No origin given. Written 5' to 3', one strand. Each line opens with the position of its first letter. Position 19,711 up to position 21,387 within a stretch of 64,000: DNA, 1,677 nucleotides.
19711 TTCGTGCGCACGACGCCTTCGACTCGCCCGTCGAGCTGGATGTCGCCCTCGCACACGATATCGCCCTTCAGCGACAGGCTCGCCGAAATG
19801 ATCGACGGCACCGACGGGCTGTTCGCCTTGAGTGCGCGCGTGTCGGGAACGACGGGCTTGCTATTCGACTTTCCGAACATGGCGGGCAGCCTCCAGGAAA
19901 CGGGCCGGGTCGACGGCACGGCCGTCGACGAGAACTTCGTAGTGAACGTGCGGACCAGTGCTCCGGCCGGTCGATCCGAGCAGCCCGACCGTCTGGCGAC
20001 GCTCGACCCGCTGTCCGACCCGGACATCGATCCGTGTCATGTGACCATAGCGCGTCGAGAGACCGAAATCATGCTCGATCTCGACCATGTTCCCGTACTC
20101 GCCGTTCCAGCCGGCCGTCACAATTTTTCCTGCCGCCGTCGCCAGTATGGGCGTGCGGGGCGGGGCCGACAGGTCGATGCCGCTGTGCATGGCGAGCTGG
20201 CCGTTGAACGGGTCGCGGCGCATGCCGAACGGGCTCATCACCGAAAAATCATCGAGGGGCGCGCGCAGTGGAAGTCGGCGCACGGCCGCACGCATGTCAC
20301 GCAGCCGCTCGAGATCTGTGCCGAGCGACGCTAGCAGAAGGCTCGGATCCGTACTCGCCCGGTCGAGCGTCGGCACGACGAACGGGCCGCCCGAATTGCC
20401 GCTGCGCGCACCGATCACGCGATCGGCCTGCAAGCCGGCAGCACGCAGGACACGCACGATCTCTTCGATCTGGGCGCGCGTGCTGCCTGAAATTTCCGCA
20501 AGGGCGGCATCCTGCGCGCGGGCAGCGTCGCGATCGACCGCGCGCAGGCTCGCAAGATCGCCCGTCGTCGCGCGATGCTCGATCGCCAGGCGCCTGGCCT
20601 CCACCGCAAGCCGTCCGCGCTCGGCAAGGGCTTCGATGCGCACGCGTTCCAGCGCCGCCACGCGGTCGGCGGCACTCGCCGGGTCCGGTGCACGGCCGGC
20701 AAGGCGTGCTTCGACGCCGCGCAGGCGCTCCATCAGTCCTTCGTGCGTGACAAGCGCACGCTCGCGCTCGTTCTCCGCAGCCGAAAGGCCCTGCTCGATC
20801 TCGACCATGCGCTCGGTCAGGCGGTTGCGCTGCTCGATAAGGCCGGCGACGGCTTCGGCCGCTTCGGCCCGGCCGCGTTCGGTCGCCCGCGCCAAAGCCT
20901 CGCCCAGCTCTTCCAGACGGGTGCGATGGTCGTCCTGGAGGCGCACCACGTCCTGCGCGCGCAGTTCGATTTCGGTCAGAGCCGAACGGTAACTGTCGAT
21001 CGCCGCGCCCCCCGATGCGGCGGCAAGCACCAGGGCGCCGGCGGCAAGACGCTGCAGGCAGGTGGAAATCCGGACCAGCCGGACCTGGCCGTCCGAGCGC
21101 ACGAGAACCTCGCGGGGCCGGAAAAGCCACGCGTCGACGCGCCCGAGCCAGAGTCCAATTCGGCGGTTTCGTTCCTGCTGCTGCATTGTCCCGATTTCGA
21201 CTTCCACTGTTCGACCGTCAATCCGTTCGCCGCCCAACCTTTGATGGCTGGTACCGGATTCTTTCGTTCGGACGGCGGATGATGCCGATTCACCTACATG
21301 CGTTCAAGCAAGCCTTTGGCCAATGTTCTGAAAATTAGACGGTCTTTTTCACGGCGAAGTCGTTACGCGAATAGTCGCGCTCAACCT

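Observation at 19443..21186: Bactofilin gene overlapping an M23 (LmdC-like) coiled-coil peptidase gene: a conserved cell-shape module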

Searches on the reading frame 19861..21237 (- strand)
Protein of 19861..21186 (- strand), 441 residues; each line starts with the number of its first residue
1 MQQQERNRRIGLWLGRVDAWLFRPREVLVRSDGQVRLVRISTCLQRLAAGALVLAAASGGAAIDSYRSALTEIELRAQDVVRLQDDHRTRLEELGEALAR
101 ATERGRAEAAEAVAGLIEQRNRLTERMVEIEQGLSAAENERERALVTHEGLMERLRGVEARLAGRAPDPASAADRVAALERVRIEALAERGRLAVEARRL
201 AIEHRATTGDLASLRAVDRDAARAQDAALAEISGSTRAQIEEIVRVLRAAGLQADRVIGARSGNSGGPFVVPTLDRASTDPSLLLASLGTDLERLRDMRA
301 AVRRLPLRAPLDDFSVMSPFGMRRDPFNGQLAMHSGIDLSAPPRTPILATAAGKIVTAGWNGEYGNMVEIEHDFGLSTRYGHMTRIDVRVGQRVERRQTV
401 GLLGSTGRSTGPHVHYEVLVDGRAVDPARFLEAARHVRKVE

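Call 3: search_protein_families(library=pfam, proteins=[window:19861-21186:-], max_evalue=0.01)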
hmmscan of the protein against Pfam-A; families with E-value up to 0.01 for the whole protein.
window:19861-21186:- (441 aa): 1 family
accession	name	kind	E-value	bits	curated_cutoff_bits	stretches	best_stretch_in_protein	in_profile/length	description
PF01551.29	Peptidase_M23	-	8.9e-34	116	28.7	1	333-427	2-96/96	Peptidase family M23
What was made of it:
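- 19861..21186 (-): lmdC-like gene: a 441-aa bitopic M23 DD-metalloendopeptidase. Pfam M23 E 8.9e-34 (call 3).
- Checked: M23 gene: ATG at 21186, stop at 19863-19861, 441 aa. Pfam Peptidase_M23 scores E 8.9e-34 over residues 333-427 (call 3).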

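Call 4: search_protein_families(library=ncbifam, proteins=[window:19861-21186:-], max_evalue=0.01)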
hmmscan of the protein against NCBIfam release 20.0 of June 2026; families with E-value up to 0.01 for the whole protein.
window:19861-21186:- (441 aa): 14 families
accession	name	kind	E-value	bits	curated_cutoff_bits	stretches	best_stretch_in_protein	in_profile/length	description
NF008652.0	PRK11649.1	equivalog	1.8e-30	106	341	1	308-427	285-406/439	murein DD-endopeptidase MepM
NF053824.1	PdgNdpepShyC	equivalog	3e-30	105.5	700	1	300-423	261-385/429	peptidoglycan DD-endopeptidase ShyC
NF053825.1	PdgNdpepShyA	equivalog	1.9e-28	99.3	700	1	300-428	264-390/425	peptidoglycan DD-endopeptidase ShyA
NF052530.1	Heli_ShapePgp3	exception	3.8e-25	88.5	300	1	308-433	142-266/270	peptidoglycan metallopeptidase Pgp3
NF052336.1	PdgHdaseHSB100310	equivalog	2.4e-20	73.1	500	1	316-424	43-147/316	peptidoglycan hydrolase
NF052529.1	PG_M23_Pgp6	exception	2.3e-19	69.4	600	1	332-432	333-433/452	peptidoglycan metallopeptidase Pgp6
NF053738.1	S2SprSpoIIQBc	equivalog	4.2e-16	59.3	250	1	327-432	115-224/232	stage II sporulation protein SpoIIQ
NF050804.1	CellDivDipMCaul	equivalog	9.9e-16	57.7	900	1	333-426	527-621/634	cell division endopeptidase DipM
NF041208.1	celldiv_DipM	equivalog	1.5e-15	57.4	740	1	332-432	317-418/419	cell division endopeptidase DipM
NF040883.1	amid_act_ActS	equivalog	2.3e-13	50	375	1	335-433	137-235/242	amidase activator ActS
NF008644.1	PRK11637.1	equivalog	1.2e-12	47.5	270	1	328-431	281-383/385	murein hydrolase activator EnvC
NF008123.1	PRK10871.1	equivalog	4.7e-12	46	311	1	334-431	265-362/365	murein hydrolase activator NlpD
NF047755.1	LIC_10271_M23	exception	8.4e-07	28.9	180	1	334-405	117-188/207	LIC_10271 family cell wall hydrolase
NF047657.1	CellWlHdaseLepto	equivalog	0.0025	17.3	400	1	331-405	125-199/221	hypothetical protein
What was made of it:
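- On EnvC / NlpD / DipM (catalytically inactive LytM amidase activators): NCBIfam scores are EnvC 47.5 against 270, NlpD 46 against 311 and DipM 57 against 740-900 (call 4).
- Closest known: EnvC. Different: The NCBIfam score is 47.5 against a cut-off of 270 (call 4).
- NCBIfam lists MepM, ShyA, ShyC, EnvC, NlpD and DipM among the matches (call 4). All those NCBIfam matches cover only the M23 domain and fall far below the curated cut-offs: MepM 106 against 341, EnvC 47.5 against 270, NlpD 46 against 311, DipM 57 against 740-900 (call 4).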

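Call 7: find_homologous_proteins(query=window:19861-21186:-)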
Query window:19861-21186:- (441 aa): 1133 proteins with E <= 0.001 among 8000 candidates; the best 120 are listed.
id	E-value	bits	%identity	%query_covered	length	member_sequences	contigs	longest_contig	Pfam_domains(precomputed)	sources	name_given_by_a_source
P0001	1.1e-272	922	100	100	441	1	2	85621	PF01551.30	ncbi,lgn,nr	ncbi:MAG: peptidoglycan DD-metalloendopeptidase family protein [Proteobacteria bacterium]|nr:peptido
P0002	9.0e-246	833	92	98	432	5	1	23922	PF01551.30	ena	-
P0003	1.5e-241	819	88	100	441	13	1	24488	PF01551.30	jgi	-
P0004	1.1e-230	784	85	100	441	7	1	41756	PF01551.30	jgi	jgi:murein DD-endopeptidase MepM/ murein hydrolase activator NlpD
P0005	2.4e-225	766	88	94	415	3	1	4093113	PF01551.30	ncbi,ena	-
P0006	4.1e-222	755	82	100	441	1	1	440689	PF01551.30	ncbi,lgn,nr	ncbi:MAG: peptidoglycan DD-metalloendopeptidase family protein [Alphaproteobacteria bacterium]|nr:pe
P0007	1.9e-221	753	83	97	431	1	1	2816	PF01551.30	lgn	-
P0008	7.0e-215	732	85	94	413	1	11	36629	PF01551.30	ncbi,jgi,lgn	-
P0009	8.7e-208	708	79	97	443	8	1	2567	PF01551.30,PF19353.5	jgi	jgi:murein DD-endopeptidase MepM/ murein hydrolase activator NlpD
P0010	2.8e-195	667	74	97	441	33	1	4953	PF01551.30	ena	-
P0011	6.6e-192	656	71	100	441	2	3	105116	PF01551.30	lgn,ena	-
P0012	3.9e-189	647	71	100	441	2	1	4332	PF01551.30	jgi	jgi:murein DD-endopeptidase MepM/ murein hydrolase activator NlpD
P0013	2.0e-187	641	71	98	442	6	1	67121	PF01551.30,PF19353.5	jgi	jgi:murein DD-endopeptidase MepM/ murein hydrolase activator NlpD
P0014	1.3e-186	638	71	95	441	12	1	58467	PF01551.30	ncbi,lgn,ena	-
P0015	3.1e-185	634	70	98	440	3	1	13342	PF01551.30,PF19353.5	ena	-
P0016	2.0e-183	628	71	96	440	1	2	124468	PF01551.30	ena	-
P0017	3.5e-183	627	69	98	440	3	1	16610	PF01551.30,PF19353.5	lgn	-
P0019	1.2e-180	619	67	98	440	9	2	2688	PF01551.30,PF19353.5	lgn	-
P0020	1.3e-177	609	67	97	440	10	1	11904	PF01551.30,PF19353.5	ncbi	ncbi:MAG: peptidoglycan DD-metalloendopeptidase family protein [Tagaea sp.]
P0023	3.7e-173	594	67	97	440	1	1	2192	PF01551.30,PF27695.1,PF19353.5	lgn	-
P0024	2.3e-171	588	65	98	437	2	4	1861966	PF01551.30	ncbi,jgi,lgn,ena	jgi:murein DD-endopeptidase MepM/ murein hydrolase activator NlpD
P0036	2.1e-107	378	45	95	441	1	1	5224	PF01551.30,PF19353.5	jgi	jgi:murein DD-endopeptidase MepM/ murein hydrolase activator NlpD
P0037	1.8e-106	375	45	98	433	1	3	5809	PF01551.30,PF19353.5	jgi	jgi:murein DD-endopeptidase MepM/ murein hydrolase activator NlpD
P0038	3.1e-106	374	46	95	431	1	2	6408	PF01551.30,PF19353.5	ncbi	-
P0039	4.8e-106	373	44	98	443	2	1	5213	PF01551.30,PF19353.5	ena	-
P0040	1.1e-105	372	46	95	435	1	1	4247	PF01551.30,PF19353.5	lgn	-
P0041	3.4e-105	370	46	95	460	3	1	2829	PF01551.30,PF19353.5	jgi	jgi:murein DD-endopeptidase MepM/ murein hydrolase activator NlpD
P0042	9.8e-105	369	45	98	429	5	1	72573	PF01551.30,PF19353.5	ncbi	-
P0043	1.2e-104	368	44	98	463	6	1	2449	PF01551.30,PF19353.5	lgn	-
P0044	9.4e-104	366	46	98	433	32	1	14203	PF01551.30,PF19353.5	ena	-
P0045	2.9e-103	364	44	97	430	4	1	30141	PF01551.30,PF19353.5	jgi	-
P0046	3.6e-103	364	45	98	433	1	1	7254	PF01551.30,PF19353.5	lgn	-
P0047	2.1e-102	361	44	95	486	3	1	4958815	PF01551.30,PF19353.5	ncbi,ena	-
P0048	3.0e-102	361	44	98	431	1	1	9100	PF01551.30,PF19353.5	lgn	-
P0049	9.2e-102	359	45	95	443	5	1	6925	PF01551.30,PF19353.5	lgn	-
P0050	1.1e-101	359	44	98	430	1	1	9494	PF01551.30,PF19353.5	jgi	jgi:murein DD-endopeptidase MepM/ murein hydrolase activator NlpD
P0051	1.8e-99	352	43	98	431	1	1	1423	PF01551.30,PF19353.5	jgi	jgi:murein DD-endopeptidase MepM/ murein hydrolase activator NlpD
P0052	3.2e-99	351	43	98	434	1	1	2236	PF01551.30,PF19353.5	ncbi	-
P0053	7.7e-99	349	43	95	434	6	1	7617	PF01551.30,PF19353.5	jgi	jgi:murein DD-endopeptidase MepM/ murein hydrolase activator NlpD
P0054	3.9e-98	347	43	95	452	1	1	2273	PF01551.30,PF19353.5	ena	-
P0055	3.6e-97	344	44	92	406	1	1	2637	PF01551.30,PF02838.21,PF19353.5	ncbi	-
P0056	7.4e-96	340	42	98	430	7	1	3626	PF01551.30,PF19353.5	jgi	jgi:murein DD-endopeptidase MepM/ murein hydrolase activator NlpD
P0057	4.4e-95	337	43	95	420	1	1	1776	PF01551.30,PF19353.5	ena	-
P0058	1.3e-94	336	42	98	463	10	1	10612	PF01551.30,PF19353.5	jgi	-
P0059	2.0e-94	335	40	98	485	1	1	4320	PF01551.30,PF19353.5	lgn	-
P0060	7.1e-94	333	43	94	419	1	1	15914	PF01551.30,PF19353.5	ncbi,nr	ncbi:MAG: peptidoglycan DD-metalloendopeptidase family protein [Rhodospirillales bacterium]|nr:pepti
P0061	4.2e-93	331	42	98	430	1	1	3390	PF01551.30,PF19353.5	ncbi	-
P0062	6.7e-93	330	42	98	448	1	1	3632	PF01551.30,PF19353.5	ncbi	-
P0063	1.1e-92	329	42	98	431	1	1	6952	PF01551.30,PF19353.5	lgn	-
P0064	3.1e-91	324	40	97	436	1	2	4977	PF01551.30,PF19353.5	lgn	-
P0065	7.6e-91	323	48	72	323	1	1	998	PF01551.30,PF19353.5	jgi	jgi:murein DD-endopeptidase MepM/ murein hydrolase activator NlpD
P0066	8.7e-90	320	41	97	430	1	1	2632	PF01551.30,PF19353.5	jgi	jgi:murein DD-endopeptidase MepM/ murein hydrolase activator NlpD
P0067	5.6e-89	317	42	94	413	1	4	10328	PF01551.30,PF19353.5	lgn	-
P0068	1.9e-88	315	42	98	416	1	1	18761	PF01551.30,PF19353.5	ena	-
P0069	2.6e-85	305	54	60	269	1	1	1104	PF01551.30,PF19353.5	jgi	jgi:murein DD-endopeptidase MepM/ murein hydrolase activator NlpD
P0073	1.6e-65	240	34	95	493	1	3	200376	PF01551.30,PF25762.2,PF19353.5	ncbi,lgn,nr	ncbi:MAG: peptidoglycan DD-metalloendopeptidase family protein [Proteobacteria bacterium]|nr:peptido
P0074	1.3e-64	237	34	95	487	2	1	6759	PF01551.30,PF19353.5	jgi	jgi:murein DD-endopeptidase MepM/ murein hydrolase activator NlpD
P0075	4.7e-64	235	34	96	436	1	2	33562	PF01551.30,PF19353.5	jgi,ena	-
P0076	1.5e-63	233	34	95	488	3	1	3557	PF01551.30,PF19353.5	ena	-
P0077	1.4e-62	230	36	97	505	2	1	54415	PF01551.30,PF19353.5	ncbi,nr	ncbi:MAG: hypothetical protein EXQ95_03860 [Alphaproteobacteria bacterium]|nr:hypothetical protein [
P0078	2.8e-62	229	38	87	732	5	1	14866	PF13851.12,PF01551.30,PF27605.1,PF01576.25,PF25014.2,PF20667.4,PF19353.5,PF10473.15,PF08614.17,PF00038.27,PF23649.2,PF19220.7,PF24161.2,PF09789.15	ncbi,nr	ncbi:MAG: peptidoglycan DD-metalloendopeptidase family protein [Kiloniellales bacterium]|nr:peptidog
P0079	6.2e-62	228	39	84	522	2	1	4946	PF01551.30,PF19353.5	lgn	-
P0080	1.3e-61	227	38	95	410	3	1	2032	PF01551.30,PF19353.5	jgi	jgi:murein DD-endopeptidase MepM/ murein hydrolase activator NlpD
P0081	1.5e-61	227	34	85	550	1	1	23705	PF01551.30,PF19353.5,PF07888.17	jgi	jgi:murein DD-endopeptidase MepM/ murein hydrolase activator NlpD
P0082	2.0e-61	226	36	98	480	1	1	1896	PF01551.30,PF19353.5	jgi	jgi:murein DD-endopeptidase MepM/ murein hydrolase activator NlpD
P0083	1.6e-60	223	35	94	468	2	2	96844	PF01551.30,PF19353.5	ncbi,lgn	ncbi:MAG: peptidoglycan DD-metalloendopeptidase family protein [Pseudomonadota bacterium]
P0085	5.3e-60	222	33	97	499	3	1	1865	PF01551.30,PF19353.5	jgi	jgi:murein DD-endopeptidase MepM/ murein hydrolase activator NlpD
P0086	1.0e-59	221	34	98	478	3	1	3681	PF01551.30,PF19353.5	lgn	-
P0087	1.2e-59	220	31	85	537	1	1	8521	PF01551.30,PF23649.2,PF19353.5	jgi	-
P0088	1.2e-59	220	33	96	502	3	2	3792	PF01551.30,PF19353.5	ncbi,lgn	-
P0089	1.3e-59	220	33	97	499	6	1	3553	PF01551.30,PF19353.5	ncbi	-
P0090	1.9e-59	220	45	61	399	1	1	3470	PF01551.30,PF19353.5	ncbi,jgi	jgi:murein DD-endopeptidase MepM/ murein hydrolase activator NlpD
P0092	4.8e-59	218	35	95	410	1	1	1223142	PF01551.30,PF19353.5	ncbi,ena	-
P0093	5.1e-59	218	37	78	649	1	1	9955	PF01551.30,PF00038.27,PF23649.2,PF25014.2,PF07889.18,PF19353.5,PF24161.2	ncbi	-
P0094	1.1e-58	217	32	97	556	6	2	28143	PF01551.30,PF25762.2,PF19353.5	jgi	jgi:murein DD-endopeptidase MepM/ murein hydrolase activator NlpD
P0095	1.4e-58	217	40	79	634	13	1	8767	PF08232.18,PF01551.30,PF23649.2,PF07889.18,PF19353.5,PF24161.2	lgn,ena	-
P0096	1.8e-58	217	49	49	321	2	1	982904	PF01551.30,PF19353.5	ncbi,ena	-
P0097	5.1e-58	215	42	58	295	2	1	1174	PF01551.30,PF19353.5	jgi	jgi:murein DD-endopeptidase MepM/ murein hydrolase activator NlpD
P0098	5.6e-58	215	32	97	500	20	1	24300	PF01551.30,PF19353.5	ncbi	-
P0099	6.2e-58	215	41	49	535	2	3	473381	PF01551.30,PF19353.5,PF24161.2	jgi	-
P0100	1.6e-57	213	46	49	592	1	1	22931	PF01551.30,PF00038.27,PF07889.18,PF19353.5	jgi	jgi:murein DD-endopeptidase MepM/ murein hydrolase activator NlpD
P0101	2.0e-57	213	34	97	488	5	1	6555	PF01551.30,PF19353.5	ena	-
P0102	3.2e-57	212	37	73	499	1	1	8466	PF01551.30,PF19353.5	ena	-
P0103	4.1e-57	212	35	77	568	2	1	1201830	PF01551.30,PF19353.5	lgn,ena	-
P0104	1.0e-56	211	35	95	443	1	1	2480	PF01551.30,PF19353.5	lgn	-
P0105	4.2e-55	205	33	96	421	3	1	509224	PF01551.30,PF19353.5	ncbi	ncbi:MAG: peptidoglycan DD-metalloendopeptidase family protein [Alphaproteobacteria bacterium]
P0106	6.9e-55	205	32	94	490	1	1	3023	PF01551.30,PF19353.5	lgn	-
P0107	2.7e-54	203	39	82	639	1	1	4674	PF01551.30,PF19353.5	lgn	-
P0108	4.0e-54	202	32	96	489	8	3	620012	PF01551.30,PF19353.5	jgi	-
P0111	6.1e-54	202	32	95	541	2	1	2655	PF01551.30,PF19353.5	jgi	jgi:murein DD-endopeptidase MepM/ murein hydrolase activator NlpD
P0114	1.3e-52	197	44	49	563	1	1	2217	PF01551.30,PF19353.5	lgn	-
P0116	3.1e-52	196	43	62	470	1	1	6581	PF01551.30,PF19353.5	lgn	-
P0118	1.2e-51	194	37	79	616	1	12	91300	PF01551.30,PF19220.7,PF19353.5,PF24161.2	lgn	-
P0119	1.4e-51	194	39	74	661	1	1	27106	PF01551.30,PF19220.7,PF19353.5,PF24161.2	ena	-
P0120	3.0e-51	193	43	49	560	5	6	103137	PF01551.30,PF19353.5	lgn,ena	-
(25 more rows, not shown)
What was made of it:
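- Sources annotate homologues as 'MepM/NlpD' (call 7).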

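Call 15: find_related_loci(query=A1, collection=genome_contigs, flank=4000)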
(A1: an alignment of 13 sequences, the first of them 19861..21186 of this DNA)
Query A1 (441 aa) in genome_contigs; peptide patterns used: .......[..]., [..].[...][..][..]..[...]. (x = any residue, [..] = any of these).
600 stretches matched a pattern (row limit reached: there are more); 599 encode a relative of the query (tblastn E <= 1e-3); the best 80 are kept; 80 distinct loci.
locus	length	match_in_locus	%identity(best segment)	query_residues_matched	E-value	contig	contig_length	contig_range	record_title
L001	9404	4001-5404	29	19-438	1e-54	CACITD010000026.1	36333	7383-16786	uncultured Alphaproteobacteria bacterium isolate AG-914-C16 genome assembly, contig: AG-914-C16_NODE_26, whole genome sh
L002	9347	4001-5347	31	14-440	4e-54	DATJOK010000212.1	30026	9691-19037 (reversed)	MAG TPA_asm: Stellaceae bacterium isolate SMAG_U14885 k141_1146878, whole genome shotgun sequence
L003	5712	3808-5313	31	21-439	5e-53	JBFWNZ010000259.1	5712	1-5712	MAG: Alphaproteobacteria bacterium isolate CA_2019_TPBF_124 NODE_54143_length_5712_cov_4.169561_TPBF, whole genome shotg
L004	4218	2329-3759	31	13-437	2e-49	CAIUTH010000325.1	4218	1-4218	MAG: uncultured Alphaproteobacteria bacterium isolate Kiruna3_bin-1165 genome assembly, contig: bin-1165:325/386, whole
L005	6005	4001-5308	34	22-439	2e-49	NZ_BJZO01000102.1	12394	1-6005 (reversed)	Pararhodospirillum oryzae strain NBRC 107573 sequence102, whole genome shotgun sequence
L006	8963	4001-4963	37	125-437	7e-49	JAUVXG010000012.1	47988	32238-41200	MAG: Pleomorphomonas sp. isolate CSMAG_1210 CSMAG_1210_k127_363533_length_47988_cov_11.0000, whole genome shotgun sequen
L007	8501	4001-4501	48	258-437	3e-48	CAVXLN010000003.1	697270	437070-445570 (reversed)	MAG: uncultured Alphaproteobacteria bacterium isolate MFD04540.bin.1.145 genome assembly, contig: contig_12315, whole ge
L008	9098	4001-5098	34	14-440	2e-48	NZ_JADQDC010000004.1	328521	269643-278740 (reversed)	Novosphingobium jiangmenense strain 1Y9A NODE_4_length_328521_cov_55.951713, whole genome shotgun sequence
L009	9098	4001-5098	35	11-439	3e-48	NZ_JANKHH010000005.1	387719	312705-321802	Parerythrobacter lacustris strain RS5-5 soapdenovo_K_105_5, whole genome shotgun sequence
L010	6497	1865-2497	44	222-433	1e-47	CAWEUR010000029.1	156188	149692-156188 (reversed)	MAG: uncultured Alphaproteobacteria bacterium isolate MFD05684.bin.2.222 genome assembly, contig: contig_71396, whole ge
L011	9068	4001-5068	34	82-434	2e-47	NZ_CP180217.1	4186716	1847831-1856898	Rhizobium cremeum strain S302 chromosome, complete genome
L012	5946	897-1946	34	82-439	7e-47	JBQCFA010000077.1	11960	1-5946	MAG: Rhizobiaceae bacterium isolate bin167 k141_3861504, whole genome shotgun sequence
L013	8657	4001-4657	43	219-433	6e-47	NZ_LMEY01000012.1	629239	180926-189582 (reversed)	Rhizobium sp. Root1334 contig_2, whole genome shotgun sequence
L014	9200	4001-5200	30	22-441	7e-47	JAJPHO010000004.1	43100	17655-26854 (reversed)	MAG: Alphaproteobacteria bacterium isolate Centralia_MAG_175 k107_10415247, whole genome shotgun sequence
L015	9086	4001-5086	34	13-437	2e-46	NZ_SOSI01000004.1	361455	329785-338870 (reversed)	Erythrobacter litoralis strain SNB-035 NODE_4_length_361455_cov_36.444814, whole genome shotgun sequence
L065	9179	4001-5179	32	22-439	9e-38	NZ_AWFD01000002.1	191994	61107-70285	Hyphomonas sp. CY54-11-8 contig10, whole genome shotgun sequence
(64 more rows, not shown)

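Call 18: find_encoding_contigs(protein=P0001, flank=6000, max_places=3)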
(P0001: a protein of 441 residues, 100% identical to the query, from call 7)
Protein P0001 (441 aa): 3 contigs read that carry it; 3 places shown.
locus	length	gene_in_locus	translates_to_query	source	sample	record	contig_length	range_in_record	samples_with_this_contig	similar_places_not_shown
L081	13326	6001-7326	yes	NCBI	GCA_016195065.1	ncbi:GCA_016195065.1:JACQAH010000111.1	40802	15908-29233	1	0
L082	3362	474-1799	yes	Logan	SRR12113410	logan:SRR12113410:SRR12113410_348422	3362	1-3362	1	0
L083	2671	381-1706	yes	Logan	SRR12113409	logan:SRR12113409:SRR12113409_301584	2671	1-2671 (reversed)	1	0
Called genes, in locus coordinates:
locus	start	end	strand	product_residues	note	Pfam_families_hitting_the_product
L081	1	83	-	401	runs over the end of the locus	PF01425:Amidase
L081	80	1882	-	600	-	PF01425:Amidase, PF21986:AH_C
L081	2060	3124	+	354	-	PF02030:Lipoprotein_8 (weak), PF13416:SBP_bac_8, PF13531:SBP_bac_11 (faint), PF13343:SBP_bac_6, PF01547:SBP_bac_1 (weak)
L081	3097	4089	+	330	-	PF00005:ABC_tran, PF13304:AAA_21 (faint), PF08402:TOBE_2 (weak)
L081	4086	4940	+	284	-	PF00528:BPD_transp_1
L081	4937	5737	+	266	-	PF00528:BPD_transp_1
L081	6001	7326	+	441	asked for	PF01551:Peptidase_M23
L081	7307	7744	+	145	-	PF04519:Bactofilin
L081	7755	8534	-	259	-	PF00106:adh_short, PF01370:Epimerase (faint), PF08659:KR, PF13561:adh_short_C2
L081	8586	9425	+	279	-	PF01774:UreD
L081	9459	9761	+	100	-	PF00547:Urease_gamma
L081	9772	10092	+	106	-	PF00699:Urease_beta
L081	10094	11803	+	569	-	PF00449:Urease_alpha, PF01979:Amidohydro_1, PF07969:Amidohydro_3 (weak)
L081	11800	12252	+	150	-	PF02814:UreE_N, PF05194:UreE_C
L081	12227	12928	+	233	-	PF01730:UreF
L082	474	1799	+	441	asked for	PF01551:Peptidase_M23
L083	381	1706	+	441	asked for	PF01551:Peptidase_M23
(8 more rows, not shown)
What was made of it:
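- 19861..21186 (-): The identical protein is in NCBI as 'peptidoglycan DD-metalloendopeptidase family protein' from a MAG (calls 7 and 18).
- Checked: The overlap is 19861-19880, which is 20 nt. Public gene calls on the same sequence give the same two products, 441 aa and 145 aa (call 18).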

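Call 19: find_encoding_contigs(protein=P0005, flank=6000, max_places=2)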
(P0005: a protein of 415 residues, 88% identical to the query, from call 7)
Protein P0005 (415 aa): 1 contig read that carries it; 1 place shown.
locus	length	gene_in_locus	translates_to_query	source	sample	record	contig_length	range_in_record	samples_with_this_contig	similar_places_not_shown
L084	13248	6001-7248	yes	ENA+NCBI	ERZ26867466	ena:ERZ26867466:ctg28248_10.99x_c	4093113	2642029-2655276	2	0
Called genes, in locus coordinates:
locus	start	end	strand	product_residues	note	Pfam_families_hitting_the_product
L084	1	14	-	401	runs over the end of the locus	PF01425:Amidase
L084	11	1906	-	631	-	PF01425:Amidase, PF21986:AH_C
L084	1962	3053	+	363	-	PF02030:Lipoprotein_8 (faint), PF13416:SBP_bac_8, PF13343:SBP_bac_6, PF01547:SBP_bac_1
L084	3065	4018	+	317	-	PF00005:ABC_tran, PF13304:AAA_21 (weak), PF08402:TOBE_2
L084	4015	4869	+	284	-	PF00528:BPD_transp_1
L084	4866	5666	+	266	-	PF00528:BPD_transp_1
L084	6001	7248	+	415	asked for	PF01551:Peptidase_M23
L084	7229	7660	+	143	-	PF04519:Bactofilin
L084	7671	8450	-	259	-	PF00106:adh_short, PF08659:KR, PF13561:adh_short_C2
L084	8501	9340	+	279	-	PF01774:UreD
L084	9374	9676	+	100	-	PF00547:Urease_gamma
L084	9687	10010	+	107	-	PF00699:Urease_beta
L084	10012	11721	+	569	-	PF00449:Urease_alpha, PF01979:Amidohydro_1, PF07969:Amidohydro_3 (weak)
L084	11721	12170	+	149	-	PF02814:UreE_N, PF05194:UreE_C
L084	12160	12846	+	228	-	PF01730:UreF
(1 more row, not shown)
